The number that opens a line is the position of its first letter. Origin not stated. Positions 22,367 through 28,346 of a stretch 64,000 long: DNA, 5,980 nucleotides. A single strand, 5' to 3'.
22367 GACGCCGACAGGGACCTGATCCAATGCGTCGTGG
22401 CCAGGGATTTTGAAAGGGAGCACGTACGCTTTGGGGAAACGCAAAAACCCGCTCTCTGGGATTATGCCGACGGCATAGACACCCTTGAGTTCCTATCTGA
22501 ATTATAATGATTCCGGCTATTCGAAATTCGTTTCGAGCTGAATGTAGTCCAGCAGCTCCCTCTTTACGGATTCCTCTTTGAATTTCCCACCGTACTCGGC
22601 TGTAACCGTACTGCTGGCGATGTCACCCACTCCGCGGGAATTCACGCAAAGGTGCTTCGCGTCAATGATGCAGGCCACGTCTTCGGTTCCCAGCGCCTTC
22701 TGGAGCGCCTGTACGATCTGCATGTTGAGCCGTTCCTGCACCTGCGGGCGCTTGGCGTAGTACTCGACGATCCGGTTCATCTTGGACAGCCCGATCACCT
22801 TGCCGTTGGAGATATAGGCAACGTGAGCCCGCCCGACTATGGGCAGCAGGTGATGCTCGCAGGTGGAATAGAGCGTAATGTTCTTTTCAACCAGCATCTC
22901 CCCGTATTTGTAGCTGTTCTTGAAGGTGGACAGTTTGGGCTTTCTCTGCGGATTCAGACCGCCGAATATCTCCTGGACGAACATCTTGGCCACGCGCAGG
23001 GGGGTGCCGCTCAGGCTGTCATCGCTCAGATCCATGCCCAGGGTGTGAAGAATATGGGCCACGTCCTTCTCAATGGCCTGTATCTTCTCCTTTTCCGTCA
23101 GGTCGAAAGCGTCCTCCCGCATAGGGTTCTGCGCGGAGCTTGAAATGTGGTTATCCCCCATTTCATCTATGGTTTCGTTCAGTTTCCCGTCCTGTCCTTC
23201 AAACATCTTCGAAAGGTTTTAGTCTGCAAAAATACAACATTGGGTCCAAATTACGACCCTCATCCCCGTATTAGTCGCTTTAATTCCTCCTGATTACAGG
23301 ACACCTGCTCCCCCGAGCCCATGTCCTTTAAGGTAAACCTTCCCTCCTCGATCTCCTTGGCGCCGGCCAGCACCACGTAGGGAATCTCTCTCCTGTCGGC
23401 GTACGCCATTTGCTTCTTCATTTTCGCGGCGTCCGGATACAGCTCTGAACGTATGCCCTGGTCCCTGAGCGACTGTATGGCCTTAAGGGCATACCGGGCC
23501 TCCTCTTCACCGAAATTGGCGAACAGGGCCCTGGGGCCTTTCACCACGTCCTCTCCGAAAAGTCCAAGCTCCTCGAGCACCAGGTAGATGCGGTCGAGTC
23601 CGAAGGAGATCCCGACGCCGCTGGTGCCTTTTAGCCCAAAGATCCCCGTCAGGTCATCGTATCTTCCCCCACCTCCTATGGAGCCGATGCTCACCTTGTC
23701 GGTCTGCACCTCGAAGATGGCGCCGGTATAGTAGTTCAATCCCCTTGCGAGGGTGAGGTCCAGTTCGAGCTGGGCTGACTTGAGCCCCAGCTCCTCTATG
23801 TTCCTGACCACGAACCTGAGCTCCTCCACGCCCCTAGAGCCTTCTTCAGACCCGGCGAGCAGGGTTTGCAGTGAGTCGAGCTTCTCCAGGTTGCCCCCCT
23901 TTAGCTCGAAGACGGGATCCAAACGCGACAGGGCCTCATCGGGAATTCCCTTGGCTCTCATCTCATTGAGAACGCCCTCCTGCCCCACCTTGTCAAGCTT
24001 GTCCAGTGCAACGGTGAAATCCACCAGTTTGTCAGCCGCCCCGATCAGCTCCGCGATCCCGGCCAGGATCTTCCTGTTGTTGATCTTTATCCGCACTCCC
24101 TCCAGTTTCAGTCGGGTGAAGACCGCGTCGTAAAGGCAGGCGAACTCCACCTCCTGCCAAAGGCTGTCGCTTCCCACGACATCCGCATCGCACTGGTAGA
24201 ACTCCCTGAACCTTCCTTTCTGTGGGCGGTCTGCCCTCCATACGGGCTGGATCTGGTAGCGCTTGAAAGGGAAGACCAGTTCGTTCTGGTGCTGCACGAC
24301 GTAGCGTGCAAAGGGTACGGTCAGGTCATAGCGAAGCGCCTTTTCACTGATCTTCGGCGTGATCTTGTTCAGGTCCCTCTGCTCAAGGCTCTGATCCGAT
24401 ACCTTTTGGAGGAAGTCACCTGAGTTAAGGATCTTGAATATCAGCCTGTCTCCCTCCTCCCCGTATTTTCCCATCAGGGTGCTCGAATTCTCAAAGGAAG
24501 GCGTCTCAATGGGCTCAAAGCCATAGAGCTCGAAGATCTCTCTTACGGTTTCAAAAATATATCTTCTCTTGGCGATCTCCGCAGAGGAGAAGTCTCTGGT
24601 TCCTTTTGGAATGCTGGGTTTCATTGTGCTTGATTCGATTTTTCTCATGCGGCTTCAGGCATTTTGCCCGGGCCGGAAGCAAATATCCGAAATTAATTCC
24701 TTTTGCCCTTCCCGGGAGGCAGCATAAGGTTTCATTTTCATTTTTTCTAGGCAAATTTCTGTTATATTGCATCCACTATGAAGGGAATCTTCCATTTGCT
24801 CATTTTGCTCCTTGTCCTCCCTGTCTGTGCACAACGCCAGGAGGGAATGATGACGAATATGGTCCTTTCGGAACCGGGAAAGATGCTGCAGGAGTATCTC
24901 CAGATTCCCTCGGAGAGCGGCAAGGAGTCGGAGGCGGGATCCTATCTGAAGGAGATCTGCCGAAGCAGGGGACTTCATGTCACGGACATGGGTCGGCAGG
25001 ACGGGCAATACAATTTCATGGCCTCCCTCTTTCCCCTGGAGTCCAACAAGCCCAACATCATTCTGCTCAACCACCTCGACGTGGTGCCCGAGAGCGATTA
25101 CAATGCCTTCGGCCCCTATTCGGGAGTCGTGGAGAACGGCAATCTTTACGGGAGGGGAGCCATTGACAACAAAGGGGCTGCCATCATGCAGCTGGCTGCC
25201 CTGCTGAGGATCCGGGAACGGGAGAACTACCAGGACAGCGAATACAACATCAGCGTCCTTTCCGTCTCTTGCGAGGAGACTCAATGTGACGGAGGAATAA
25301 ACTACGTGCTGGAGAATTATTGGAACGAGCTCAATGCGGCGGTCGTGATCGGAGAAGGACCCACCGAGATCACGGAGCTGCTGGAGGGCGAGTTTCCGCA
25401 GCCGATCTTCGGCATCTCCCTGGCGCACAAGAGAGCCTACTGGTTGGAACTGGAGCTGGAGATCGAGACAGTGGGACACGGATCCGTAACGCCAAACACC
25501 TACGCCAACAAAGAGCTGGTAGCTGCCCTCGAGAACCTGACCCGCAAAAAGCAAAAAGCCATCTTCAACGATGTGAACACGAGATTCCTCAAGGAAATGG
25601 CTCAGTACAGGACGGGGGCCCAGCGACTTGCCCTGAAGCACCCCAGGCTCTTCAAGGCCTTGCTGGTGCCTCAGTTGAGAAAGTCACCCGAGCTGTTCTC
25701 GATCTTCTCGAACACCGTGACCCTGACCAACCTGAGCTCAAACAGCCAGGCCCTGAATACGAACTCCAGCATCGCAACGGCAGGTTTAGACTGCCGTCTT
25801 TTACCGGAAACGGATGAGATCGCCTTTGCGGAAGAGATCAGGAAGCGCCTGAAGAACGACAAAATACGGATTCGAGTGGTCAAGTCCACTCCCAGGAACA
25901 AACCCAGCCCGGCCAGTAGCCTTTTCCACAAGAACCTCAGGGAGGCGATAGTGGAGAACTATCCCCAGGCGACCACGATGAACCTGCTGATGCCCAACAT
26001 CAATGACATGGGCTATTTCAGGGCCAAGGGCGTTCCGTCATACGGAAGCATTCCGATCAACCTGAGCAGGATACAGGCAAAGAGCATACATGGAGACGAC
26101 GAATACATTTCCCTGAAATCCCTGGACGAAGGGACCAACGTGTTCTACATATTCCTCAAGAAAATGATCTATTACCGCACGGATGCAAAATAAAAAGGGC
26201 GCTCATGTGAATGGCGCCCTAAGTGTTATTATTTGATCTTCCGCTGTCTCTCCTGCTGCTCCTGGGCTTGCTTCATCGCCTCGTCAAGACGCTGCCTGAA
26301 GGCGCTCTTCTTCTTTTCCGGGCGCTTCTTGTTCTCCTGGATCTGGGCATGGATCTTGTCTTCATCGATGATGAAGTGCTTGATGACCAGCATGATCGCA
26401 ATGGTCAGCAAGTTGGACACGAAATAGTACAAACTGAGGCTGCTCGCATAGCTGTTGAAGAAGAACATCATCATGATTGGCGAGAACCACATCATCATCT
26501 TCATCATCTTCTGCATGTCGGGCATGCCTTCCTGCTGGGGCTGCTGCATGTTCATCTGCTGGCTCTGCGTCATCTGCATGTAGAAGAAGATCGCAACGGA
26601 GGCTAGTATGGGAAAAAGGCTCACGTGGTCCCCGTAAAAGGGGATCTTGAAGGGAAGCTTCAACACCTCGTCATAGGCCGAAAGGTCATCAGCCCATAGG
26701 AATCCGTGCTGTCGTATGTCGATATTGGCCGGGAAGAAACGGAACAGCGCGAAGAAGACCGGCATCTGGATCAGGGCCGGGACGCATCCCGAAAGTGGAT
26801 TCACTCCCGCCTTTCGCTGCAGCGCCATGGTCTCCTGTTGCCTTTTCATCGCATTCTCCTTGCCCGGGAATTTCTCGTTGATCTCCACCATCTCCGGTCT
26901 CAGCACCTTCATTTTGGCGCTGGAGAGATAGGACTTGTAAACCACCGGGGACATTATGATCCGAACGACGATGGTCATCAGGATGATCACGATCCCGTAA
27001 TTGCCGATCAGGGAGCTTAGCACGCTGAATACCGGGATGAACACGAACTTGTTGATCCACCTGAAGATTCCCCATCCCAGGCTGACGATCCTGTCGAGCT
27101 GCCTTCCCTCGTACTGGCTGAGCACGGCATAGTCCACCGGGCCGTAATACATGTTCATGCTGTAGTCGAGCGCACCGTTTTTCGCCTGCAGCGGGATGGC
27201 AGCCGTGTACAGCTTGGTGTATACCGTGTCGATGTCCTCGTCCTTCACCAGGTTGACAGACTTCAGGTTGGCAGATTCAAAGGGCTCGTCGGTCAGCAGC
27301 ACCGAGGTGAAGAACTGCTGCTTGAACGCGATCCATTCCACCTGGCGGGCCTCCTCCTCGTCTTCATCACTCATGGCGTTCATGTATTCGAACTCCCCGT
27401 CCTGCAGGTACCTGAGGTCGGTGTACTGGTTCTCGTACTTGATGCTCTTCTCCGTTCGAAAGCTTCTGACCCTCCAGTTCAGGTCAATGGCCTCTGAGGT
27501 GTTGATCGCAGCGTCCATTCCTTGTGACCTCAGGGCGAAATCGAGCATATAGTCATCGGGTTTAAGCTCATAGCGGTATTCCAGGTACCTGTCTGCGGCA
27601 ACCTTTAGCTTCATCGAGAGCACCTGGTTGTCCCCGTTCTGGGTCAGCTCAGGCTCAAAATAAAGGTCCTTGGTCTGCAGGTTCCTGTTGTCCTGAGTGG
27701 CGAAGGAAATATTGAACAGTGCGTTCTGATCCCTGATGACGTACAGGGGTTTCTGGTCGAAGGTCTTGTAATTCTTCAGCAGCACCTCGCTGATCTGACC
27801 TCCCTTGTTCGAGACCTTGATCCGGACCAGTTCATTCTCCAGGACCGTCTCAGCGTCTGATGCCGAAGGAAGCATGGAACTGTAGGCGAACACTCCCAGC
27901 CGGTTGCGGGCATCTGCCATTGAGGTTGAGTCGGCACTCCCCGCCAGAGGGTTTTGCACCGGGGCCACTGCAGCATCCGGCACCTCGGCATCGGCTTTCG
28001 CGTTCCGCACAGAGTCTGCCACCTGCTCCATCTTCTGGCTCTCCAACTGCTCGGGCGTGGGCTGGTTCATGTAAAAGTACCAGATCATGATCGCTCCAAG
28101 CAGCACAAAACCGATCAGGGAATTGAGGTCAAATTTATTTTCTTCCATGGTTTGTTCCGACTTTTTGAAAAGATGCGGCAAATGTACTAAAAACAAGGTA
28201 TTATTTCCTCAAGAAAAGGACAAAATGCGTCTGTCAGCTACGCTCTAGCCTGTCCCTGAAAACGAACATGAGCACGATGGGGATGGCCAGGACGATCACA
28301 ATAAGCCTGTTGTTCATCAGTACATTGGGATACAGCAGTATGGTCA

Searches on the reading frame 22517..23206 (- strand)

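Call 43: search_protein_families(library=pfam, proteins=[window:22517-23206:-], max_evalue=0.00001)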
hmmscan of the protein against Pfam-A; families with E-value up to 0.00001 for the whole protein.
window:22517-23206:- (229 aa): 1 family
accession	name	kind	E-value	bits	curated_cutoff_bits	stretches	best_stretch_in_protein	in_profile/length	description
PF01227.27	GTP_cyclohydroI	-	2e-59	200.5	27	1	45-220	1-176/179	GTP cyclohydrolase I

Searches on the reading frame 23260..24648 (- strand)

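Call 43: search_protein_families(library=pfam, proteins=[window:23260-24648:-], max_evalue=0.00001)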
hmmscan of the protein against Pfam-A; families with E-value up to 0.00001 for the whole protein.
window:23260-24648:- (462 aa): 2 families
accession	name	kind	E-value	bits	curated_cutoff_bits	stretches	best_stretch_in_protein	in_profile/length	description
PF13393.11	tRNA-synt_His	-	7.8e-37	127.6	25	1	16-354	1-308/308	Histidyl-tRNA synthetase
PF03129.25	HGTP_anticodon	-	1.8e-15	57.3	21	1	384-460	15-91/94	Anticodon binding domain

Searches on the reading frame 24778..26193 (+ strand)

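Call 43: search_protein_families(library=pfam, proteins=[window:24778-26193:+], max_evalue=0.00001)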
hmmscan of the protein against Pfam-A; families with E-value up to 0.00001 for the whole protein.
window:24778-26193:+ (471 aa): 1 family
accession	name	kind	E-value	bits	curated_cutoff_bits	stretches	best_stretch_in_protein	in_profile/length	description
PF01546.33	Peptidase_M20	-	1.9e-24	87.1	24.6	1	96-461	2-205/206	Peptidase family M20/M25/M40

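Call 91: search_protein_families(library=ncbifam, proteins=[window:24778-26193:+], max_evalue=1e-10)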
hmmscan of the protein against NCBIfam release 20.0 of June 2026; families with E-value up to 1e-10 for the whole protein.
window:24778-26193:+ (471 aa): 22 families
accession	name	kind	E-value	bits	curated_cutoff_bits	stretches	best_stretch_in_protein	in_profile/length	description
NF006596.0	PRK09133.1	subfamily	3.3e-41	141.3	349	1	62-463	71-470/474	hypothetical protein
NF005913.0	PRK07906.1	subfamily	1.6e-38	132.5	382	1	48-462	38-441/442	hypothetical protein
TIGR01910.1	DapE-ArgE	subfamily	2.9e-27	95.9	217.6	1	36-194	3-165/373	ArgE/DapE family deacylase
NF006399.0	PRK08651.1-2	equivalog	1.6e-26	93.2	381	1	41-195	14-169/405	succinyl-diaminopimelate desuccinylase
NF010589.0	PRK13983.1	equivalog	1.1e-24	87.1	333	1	55-276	43-260/409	M20 family metallo-hydrolase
NF006111.0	PRK08262.1-1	equivalog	2.6e-21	75.8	825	1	91-451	119-479/493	M20 family peptidase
TIGR01880.1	Ac-peptdase-euk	subfamily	5.9e-21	74.6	338.6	1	36-459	15-394/401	N-acyl-aliphatic-L-amino acid amidohydrolase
NF006113.0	PRK08262.1-4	equivalog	1.3e-20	73.6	503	1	90-456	125-498/510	M20 family peptidase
NF009557.0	PRK13009.1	equivalog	2.9e-20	72.8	284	1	35-193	7-163/377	succinyl-diaminopimelate desuccinylase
NF006112.0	PRK08262.1-3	equivalog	8.3e-17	60.9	510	1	92-453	119-479/492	M20 family peptidase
NF005034.0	PRK06446.1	subfamily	3e-16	59.3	369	1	36-369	7-339/436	hypothetical protein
NF006365.0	PRK08588.1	subfamily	8.9e-16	58.2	289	1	27-360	3-277/383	succinyl-diaminopimelate desuccinylase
NF006400.0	PRK08651.1-3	equivalog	1.6e-15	56.8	374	0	88-195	80-185/410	succinyl-diaminopimelate desuccinylase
TIGR01246.1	dapE_proteo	equivalog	3.1e-15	56.1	361.8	1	36-182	4-146/370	succinyl-diaminopimelate desuccinylase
NF003367.0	PRK04443.1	equivalog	1e-14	54.7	363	1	30-193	6-143/349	[LysW]-lysine hydrolase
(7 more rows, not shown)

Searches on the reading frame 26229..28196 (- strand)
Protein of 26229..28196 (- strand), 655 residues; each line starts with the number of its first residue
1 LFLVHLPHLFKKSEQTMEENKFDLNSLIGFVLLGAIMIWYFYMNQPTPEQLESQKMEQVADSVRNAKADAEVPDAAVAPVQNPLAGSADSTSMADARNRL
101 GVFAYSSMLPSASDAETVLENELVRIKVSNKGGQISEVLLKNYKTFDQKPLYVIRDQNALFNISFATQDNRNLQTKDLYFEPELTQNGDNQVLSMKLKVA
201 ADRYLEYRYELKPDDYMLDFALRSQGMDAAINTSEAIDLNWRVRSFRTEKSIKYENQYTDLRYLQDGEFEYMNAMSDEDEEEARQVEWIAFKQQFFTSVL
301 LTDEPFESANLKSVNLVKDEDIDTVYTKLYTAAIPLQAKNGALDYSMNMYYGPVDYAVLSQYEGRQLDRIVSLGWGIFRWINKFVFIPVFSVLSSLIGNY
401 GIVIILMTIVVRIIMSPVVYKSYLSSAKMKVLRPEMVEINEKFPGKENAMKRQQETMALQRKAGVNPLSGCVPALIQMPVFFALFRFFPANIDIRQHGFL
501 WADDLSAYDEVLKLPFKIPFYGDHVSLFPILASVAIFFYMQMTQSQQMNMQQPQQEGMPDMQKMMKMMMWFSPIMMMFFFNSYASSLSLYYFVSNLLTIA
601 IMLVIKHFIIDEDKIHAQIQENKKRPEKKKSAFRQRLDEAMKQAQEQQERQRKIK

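Call 43: search_protein_families(library=pfam, proteins=[window:26229-28196:-], max_evalue=0.00001)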
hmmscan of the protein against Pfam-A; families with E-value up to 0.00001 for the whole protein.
window:26229-28196:- (655 aa): 2 families
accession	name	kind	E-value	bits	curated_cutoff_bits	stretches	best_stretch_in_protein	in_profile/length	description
PF02096.25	60KD_IMP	-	3.1e-52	177.3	35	1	400-606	1-162/163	60Kd inner membrane protein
PF14849.12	YidC_periplas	-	1.5e-26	94.4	24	1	119-386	4-281/283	YidC periplasmic domain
